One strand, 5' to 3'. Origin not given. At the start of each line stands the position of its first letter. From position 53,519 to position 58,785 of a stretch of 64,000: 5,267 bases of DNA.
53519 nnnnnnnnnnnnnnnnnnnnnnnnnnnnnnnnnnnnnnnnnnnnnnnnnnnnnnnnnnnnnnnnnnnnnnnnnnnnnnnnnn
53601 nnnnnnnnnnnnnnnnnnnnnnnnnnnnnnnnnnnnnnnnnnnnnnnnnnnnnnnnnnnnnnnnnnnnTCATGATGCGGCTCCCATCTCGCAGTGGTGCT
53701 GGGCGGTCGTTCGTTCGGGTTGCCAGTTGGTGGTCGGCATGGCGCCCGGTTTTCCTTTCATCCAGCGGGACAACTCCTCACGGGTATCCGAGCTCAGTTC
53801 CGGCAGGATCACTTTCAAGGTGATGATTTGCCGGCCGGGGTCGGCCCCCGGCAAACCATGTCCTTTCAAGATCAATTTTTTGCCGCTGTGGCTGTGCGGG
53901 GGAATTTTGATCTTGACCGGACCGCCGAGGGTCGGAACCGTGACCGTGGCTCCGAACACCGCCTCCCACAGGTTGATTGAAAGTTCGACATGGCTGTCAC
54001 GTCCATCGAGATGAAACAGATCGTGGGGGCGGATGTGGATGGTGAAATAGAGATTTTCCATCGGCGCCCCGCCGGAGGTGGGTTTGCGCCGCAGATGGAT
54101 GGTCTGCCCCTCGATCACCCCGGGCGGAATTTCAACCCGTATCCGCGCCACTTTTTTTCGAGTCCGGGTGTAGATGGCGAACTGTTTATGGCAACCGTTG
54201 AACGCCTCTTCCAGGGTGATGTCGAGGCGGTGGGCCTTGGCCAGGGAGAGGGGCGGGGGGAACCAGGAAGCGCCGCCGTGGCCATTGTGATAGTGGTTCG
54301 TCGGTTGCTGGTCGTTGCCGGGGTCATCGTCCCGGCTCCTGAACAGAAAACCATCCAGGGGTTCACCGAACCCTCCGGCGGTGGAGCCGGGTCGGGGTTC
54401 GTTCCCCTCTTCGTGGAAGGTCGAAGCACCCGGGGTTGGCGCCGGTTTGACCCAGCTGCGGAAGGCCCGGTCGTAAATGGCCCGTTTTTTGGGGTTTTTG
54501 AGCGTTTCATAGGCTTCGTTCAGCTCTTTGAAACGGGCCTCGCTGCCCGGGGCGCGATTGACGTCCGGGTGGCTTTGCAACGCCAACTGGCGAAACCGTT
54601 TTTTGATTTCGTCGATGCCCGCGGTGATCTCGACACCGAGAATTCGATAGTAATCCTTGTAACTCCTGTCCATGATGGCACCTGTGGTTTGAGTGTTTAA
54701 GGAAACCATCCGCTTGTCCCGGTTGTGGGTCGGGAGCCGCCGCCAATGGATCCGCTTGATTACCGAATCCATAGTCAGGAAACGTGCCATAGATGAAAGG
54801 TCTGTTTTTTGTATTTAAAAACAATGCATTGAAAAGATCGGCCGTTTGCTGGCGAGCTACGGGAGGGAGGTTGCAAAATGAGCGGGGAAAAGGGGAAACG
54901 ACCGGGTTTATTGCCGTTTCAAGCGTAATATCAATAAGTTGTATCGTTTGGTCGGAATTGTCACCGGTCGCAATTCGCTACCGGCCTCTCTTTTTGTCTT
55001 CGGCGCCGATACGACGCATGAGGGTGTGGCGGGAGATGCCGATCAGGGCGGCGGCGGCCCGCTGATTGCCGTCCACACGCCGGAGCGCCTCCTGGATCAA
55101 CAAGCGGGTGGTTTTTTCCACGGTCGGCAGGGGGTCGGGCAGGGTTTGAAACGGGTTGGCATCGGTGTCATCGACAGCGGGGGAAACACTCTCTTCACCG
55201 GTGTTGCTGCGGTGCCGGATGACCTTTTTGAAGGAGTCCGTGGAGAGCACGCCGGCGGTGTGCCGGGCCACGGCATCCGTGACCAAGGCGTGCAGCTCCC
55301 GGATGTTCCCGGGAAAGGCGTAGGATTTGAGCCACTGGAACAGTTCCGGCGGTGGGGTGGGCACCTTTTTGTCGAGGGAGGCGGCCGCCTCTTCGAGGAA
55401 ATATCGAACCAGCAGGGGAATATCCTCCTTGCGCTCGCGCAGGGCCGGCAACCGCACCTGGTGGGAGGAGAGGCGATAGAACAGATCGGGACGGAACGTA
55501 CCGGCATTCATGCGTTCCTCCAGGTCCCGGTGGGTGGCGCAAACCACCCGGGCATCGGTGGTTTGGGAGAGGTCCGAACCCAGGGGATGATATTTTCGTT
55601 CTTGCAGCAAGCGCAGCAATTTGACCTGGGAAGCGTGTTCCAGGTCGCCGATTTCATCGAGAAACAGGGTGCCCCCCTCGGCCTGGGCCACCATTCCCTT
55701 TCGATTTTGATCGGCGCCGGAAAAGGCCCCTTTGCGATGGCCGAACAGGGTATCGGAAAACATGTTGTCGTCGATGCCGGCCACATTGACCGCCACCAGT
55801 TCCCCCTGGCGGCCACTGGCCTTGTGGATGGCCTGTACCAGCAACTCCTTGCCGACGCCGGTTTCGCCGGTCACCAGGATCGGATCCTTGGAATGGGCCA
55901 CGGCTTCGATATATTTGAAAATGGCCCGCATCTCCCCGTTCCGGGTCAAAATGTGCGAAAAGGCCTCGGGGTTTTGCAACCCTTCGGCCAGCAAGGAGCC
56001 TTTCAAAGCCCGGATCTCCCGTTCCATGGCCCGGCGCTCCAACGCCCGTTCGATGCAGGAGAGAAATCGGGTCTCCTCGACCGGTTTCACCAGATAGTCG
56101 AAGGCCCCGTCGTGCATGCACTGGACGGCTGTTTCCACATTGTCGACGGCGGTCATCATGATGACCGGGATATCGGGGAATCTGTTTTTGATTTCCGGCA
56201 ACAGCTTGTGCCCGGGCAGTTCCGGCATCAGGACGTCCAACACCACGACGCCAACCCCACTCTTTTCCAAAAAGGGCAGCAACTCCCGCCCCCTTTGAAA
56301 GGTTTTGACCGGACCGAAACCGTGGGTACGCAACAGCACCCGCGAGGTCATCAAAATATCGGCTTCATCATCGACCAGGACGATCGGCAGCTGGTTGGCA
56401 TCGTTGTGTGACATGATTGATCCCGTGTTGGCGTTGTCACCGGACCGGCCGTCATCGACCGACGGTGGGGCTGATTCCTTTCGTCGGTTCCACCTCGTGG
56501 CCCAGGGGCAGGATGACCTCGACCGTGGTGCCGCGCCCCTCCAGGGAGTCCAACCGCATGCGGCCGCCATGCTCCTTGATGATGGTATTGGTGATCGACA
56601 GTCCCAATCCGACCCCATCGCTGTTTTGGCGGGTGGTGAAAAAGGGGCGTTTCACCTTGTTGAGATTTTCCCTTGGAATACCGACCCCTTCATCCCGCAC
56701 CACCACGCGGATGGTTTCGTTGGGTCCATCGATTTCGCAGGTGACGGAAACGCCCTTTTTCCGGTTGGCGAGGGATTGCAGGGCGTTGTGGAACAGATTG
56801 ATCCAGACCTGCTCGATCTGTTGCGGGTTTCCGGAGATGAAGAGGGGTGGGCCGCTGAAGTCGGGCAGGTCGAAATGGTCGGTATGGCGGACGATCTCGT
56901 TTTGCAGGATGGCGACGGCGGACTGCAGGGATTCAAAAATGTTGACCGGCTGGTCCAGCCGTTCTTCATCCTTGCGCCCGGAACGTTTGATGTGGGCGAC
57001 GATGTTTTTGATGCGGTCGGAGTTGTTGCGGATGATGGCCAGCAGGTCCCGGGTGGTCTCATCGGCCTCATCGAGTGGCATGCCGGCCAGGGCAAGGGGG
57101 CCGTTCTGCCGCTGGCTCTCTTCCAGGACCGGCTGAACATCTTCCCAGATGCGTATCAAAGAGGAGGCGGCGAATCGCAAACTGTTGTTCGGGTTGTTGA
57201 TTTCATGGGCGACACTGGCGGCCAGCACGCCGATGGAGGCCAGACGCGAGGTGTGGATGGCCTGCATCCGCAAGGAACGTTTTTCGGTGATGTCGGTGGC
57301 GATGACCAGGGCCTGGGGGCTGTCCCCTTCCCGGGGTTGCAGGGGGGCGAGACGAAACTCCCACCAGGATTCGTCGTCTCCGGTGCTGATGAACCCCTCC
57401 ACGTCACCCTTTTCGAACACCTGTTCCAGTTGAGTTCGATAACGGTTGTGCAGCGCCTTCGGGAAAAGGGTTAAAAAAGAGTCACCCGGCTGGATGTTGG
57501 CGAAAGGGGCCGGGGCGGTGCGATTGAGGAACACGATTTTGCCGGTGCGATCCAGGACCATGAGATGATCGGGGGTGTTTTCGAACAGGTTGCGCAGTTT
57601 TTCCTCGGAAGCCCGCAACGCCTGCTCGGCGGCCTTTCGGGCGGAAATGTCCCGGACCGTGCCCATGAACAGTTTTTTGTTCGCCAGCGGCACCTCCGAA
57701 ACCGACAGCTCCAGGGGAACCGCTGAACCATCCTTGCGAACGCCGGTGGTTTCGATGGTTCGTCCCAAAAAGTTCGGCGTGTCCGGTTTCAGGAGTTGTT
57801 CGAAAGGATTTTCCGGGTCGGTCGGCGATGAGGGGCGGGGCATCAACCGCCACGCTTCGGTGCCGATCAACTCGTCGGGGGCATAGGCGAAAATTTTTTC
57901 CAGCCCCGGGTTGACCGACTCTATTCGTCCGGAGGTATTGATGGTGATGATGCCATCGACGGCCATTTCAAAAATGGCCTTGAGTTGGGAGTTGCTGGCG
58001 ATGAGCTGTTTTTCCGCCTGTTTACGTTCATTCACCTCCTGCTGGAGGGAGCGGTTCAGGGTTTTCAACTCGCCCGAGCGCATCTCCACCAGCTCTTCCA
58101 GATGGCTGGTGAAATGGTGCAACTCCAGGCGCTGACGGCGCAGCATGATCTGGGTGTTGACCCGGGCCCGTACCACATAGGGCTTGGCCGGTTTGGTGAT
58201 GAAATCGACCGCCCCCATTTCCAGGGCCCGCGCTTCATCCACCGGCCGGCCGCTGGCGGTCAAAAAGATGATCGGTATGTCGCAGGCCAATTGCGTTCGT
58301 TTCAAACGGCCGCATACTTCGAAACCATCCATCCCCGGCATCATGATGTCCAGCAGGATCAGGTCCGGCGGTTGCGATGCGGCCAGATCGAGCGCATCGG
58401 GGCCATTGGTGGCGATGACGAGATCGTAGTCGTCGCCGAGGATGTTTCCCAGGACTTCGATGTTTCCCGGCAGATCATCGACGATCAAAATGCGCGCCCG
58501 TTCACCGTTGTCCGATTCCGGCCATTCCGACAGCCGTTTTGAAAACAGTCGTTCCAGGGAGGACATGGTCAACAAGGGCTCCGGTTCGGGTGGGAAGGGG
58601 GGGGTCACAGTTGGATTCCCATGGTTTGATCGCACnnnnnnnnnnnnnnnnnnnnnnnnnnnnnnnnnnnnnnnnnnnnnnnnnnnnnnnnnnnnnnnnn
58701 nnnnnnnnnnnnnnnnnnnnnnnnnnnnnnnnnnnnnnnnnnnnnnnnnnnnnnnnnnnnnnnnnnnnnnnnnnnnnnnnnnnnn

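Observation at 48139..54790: Operon-like string DnaJ/CbpA-like - 82-aa ORF - 1129-aa unassignable membrane/coiled-coil protein - REC-GGDEF - NarL/LuxR, directly downstream of an NtrC-type activator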

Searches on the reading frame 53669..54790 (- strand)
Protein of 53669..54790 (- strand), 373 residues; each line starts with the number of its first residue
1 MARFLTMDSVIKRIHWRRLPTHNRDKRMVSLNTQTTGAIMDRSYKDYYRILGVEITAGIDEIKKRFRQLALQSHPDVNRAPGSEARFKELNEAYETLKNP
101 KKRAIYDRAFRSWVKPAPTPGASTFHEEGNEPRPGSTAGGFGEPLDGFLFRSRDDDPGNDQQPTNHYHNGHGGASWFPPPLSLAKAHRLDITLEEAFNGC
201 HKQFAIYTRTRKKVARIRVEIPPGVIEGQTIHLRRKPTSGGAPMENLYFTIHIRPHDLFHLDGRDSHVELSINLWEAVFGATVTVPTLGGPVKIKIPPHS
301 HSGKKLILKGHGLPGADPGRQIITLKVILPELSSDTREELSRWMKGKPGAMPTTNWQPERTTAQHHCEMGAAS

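Call 4: search_protein_families(library=pfam, proteins=[window:53669-54790:-], max_evalue=0.01)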
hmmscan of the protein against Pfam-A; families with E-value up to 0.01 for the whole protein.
window:53669-54790:- (373 aa): 2 families
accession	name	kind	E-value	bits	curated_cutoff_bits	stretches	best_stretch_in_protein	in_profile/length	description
PF01556.23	DnaJ_C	-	4.9e-36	124.5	26.6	1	187-330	3-152/152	DnaJ C terminal domain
PF00226.36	DnaJ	-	1.1e-22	80.4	27.8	1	46-107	1-63/63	DnaJ domain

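Call 5: search_protein_families(library=ncbifam, proteins=[window:53669-54790:-], max_evalue=1)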
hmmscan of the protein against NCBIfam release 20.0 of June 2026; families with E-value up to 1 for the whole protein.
window:53669-54790:- (373 aa): 17 families
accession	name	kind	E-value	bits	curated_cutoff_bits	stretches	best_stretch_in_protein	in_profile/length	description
TIGR02349.1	DnaJ_bact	equivalog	6.6e-51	173.8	377.2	2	211-343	212-350/354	molecular chaperone DnaJ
NF010892.0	PRK14299.1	equivalog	3.1e-50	171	392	2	188-340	135-279/291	chaperone protein DnaJ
NF007618.0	PRK10266.1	equivalog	1.7e-43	149.2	403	2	215-342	158-288/306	curved DNA-binding protein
NF008035.0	PRK10767.1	subfamily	4.2e-43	147.8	338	2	212-341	207-341/374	molecular chaperone DnaJ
NF010872.0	PRK14279.1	equivalog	5e-39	134.5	556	2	210-356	237-390/394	molecular chaperone DnaJ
NF010871.0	PRK14278.1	equivalog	2e-38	132.3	502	2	210-345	208-348/378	molecular chaperone DnaJ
NF010885.0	PRK14292.1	equivalog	4.3e-37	128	585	2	46-127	3-82/371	chaperone protein DnaJ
NF010894.0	PRK14301.1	equivalog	2.3e-35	122.3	548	2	44-111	3-71/373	chaperone protein DnaJ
NF010874.0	PRK14281.1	equivalog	1.3e-33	116.7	619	2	45-115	3-74/397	chaperone protein DnaJ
NF037946.1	terminal_TopJ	equivalog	1.4e-29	103.2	300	2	45-108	5-68/810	terminal organelle assembly protein TopJ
TIGR03835.1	termin_org_DnaJ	equivalog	6.5e-19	67.8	512.25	1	45-108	2-65/871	terminal organelle assembly protein TopJ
NF050028.1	CldAdptActJ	equivalog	1.2e-07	32.1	150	1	46-119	3-82/93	cold adaptation protein ActJcold adaptation protein ActJ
TIGR00714.1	hscB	equivalog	1.3e-05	25.4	46.75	1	62-106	8-56/156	Fe-S protein assembly co-chaperone HscB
NF001420.0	PRK00294.1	equivalog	3.8e-05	23.8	169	1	58-109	19-76/173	co-chaperone HscB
NF002935.0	PRK03578.1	equivalog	0.0013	19.3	198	1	45-106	6-75/176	Fe-S protein assembly co-chaperone HscB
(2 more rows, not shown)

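Call 54: search_protein_families(library=padloc, proteins=[window:53669-54670:-], max_evalue=1)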
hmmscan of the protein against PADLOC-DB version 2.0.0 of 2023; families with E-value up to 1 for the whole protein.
window:53669-54670:- (333 aa): 0 families

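Call 67: list_cluster_members(proteins=[P0001, window:53669-54670:-, window:53424-53672:-])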
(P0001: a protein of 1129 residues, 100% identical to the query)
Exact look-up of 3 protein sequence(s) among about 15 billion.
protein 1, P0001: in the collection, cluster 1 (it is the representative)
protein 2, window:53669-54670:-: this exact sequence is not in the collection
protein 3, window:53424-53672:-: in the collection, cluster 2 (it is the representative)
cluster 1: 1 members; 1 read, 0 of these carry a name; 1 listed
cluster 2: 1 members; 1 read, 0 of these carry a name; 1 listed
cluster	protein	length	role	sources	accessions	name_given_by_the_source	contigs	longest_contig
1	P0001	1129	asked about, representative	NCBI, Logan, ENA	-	-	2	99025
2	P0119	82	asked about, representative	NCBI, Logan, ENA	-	-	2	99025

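Call 68: find_homologous_proteins(query=window:53669-54670:-, max_evalue=1e-10)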
Query window:53669-54670:- (333 aa): 3765 proteins with E <= 1e-10 among 6470 candidates; the best 120 are listed.
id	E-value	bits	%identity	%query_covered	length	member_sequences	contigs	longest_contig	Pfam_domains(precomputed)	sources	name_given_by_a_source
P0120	6.4e-230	781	100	100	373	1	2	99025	PF00226.37,PF01556.24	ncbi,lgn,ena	-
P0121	2.1e-104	368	53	95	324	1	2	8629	PF00226.37,PF01556.24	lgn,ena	-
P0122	8.3e-66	241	42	91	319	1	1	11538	PF00226.37,PF01556.24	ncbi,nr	ncbi:MAG: DnaJ domain-containing protein [Magnetococcales bacterium]|nr:DnaJ domain-containing prote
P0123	6.5e-62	228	44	91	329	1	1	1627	PF00226.37,PF01556.24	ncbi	-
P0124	3.6e-60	222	41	91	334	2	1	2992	PF00226.37,PF01556.24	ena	-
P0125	1.7e-59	220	41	91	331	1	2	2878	PF00226.37,PF01556.24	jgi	jgi:curved DNA-binding protein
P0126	2.5e-59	220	46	48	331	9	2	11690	PF00226.37,PF01556.24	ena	-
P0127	3.4e-59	219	41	91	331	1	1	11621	PF00226.37,PF01556.24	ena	-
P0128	3.9e-59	219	41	91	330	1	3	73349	PF00226.37,PF01556.24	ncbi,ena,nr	ncbi:MAG: J domain-containing protein [Gammaproteobacteria bacterium]|nr:MAG: J domain-containing pr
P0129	4.2e-59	219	41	91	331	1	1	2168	PF00226.37,PF01556.24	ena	-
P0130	5.6e-59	219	41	91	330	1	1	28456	PF00226.37,PF01556.24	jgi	-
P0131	5.9e-59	218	41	91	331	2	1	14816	PF00226.37,PF01556.24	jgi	-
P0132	7.1e-59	218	41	91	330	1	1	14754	PF00226.37,PF01556.24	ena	-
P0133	8.8e-59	218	41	91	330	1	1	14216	PF00226.37,PF01556.24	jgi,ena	-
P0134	8.9e-59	218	41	91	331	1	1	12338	PF00226.37,PF01556.24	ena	-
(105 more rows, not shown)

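Call 69: find_encoding_contigs(protein=P0122, flank=6000, max_places=2)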
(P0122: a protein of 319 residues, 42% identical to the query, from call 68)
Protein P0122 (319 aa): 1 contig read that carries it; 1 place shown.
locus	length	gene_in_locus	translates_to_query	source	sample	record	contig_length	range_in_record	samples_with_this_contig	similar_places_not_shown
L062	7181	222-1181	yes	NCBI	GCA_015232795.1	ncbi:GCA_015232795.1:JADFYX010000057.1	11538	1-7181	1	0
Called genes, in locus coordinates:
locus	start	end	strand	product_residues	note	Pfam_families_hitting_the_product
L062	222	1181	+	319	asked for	PF00226:DnaJ, PF01556:DnaJ_C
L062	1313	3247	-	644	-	PF00012:HSP70, PF06723:MreB_Mbl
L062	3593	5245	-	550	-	PF14361:RsbRD_N, PF00512:HisKA, PF02518:HATPase_c, PF00072:Response_reg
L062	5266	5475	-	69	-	-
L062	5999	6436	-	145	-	PF00011:HSP20, PF17886:ArsA_HSP20 (weak)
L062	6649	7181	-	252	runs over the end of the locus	PF10938:YfdX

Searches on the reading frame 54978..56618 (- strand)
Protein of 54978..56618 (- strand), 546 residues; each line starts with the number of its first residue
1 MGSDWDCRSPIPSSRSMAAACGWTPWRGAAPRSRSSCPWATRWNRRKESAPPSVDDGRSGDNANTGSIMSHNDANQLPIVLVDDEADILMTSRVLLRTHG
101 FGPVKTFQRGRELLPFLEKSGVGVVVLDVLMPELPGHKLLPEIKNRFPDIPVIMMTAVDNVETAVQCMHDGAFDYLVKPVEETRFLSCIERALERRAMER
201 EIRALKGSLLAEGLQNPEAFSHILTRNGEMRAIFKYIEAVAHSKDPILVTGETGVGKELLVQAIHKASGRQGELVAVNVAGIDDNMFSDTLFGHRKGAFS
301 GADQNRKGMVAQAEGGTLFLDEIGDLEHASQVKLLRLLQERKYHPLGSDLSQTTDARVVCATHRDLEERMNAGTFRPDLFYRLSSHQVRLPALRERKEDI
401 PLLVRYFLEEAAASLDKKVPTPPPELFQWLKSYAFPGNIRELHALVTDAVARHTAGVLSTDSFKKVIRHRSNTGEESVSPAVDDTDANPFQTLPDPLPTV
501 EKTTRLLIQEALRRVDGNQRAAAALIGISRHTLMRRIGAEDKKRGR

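Call 4: search_protein_families(library=pfam, proteins=[window:54978-56618:-], max_evalue=0.01)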
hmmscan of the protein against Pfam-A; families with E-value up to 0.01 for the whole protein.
window:54978-56618:- (546 aa): 9 families
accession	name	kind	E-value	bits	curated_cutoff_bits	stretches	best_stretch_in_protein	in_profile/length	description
PF00158.32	Sigma54_activat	-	3.2e-57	193.3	20.2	1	224-388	2-167/168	Sigma-54 interaction domain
PF00072.30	Response_reg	-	1.5e-24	86.7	30.2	1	79-188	1-109/111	Response regulator receiver domain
PF14532.12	Sigma54_activ_2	-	4.5e-23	82.4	25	1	229-393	6-138/138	Sigma-54 interaction domain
PF25601.1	AAA_lid_14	-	7.9e-20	70.9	27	1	394-476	1-83/87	AAA+ ATPase lid domain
PF07728.20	AAA_5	-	3.3e-08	34.1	22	1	247-354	2-108/139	AAA domain (dynein-related subfamily)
PF02954.25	HTH_8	-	9.4e-08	32.1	22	1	507-537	9-39/42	Bacterial regulatory protein, Fis family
PF13191.12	AAA_16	-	9.1e-05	23.5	32.6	1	226-298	5-81/167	AAA ATPase domain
PF00004.35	AAA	-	0.00055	20.8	21.2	1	247-364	1-110/131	ATPase family associated with various cellular activities (AAA)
PF01078.27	Mg_chelatase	-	0.0047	16.8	20.3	0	299-330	91-122/207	Magnesium chelatase, subunit ChlI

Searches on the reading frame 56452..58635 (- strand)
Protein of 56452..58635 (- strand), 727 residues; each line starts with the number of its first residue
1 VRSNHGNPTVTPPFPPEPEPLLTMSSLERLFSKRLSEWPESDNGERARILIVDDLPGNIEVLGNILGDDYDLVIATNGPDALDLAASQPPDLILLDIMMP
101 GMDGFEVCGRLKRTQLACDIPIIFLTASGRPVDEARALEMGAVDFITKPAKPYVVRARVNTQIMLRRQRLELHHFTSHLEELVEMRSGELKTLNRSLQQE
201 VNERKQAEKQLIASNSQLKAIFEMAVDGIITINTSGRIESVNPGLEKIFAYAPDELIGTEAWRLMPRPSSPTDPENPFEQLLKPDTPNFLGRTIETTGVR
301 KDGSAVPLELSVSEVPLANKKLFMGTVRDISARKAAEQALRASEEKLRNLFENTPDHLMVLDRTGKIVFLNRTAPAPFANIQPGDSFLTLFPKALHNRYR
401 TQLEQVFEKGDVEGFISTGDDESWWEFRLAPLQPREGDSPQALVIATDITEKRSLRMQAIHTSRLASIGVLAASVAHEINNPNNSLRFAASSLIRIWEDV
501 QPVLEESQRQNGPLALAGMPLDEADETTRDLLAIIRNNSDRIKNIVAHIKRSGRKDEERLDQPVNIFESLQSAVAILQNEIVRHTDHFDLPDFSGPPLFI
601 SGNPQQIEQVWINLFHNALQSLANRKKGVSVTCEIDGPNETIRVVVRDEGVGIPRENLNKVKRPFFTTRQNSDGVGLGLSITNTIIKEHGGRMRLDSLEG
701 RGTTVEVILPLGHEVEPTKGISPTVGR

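Call 4: search_protein_families(library=pfam, proteins=[window:56452-58635:-], max_evalue=0.01)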
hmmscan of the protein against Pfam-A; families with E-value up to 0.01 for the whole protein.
window:56452-58635:- (727 aa): 9 families
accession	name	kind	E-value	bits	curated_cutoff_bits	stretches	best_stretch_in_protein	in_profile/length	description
PF00072.30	Response_reg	-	6.7e-26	91.1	30.2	1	49-159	1-110/111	Response regulator receiver domain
PF02518.31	HATPase_c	-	6.9e-22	78.4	26.4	1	602-712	1-110/111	Histidine kinase-, DNA gyrase B-, and HSP90-like ATPase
PF08448.16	PAS_4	-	1.4e-20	73.9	23.1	2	351-453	1-109/110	PAS fold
PF13426.13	PAS_9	-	8.7e-16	58.5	27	1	227-331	2-102/103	PAS domain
PF00989.32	PAS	-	1.8e-12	47.7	22.6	1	217-330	2-113/113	PAS fold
PF13188.13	PAS_8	-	1.2e-10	41.3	21.8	1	217-268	2-50/65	PAS domain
PF00512.31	HisKA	-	8.7e-06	26.1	26.9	1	471-556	5-64/66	His Kinase A (phospho-acceptor) domain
PF14501.12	HATPase_c_5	-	0.0072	16.7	22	0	606-699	5-92/102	GHKL domain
PF24820.1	Diguanyl_cycl_sensor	-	0.0074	16.7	28.1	0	226-329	6-109/109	Diguanylate cyclase-like sensor domain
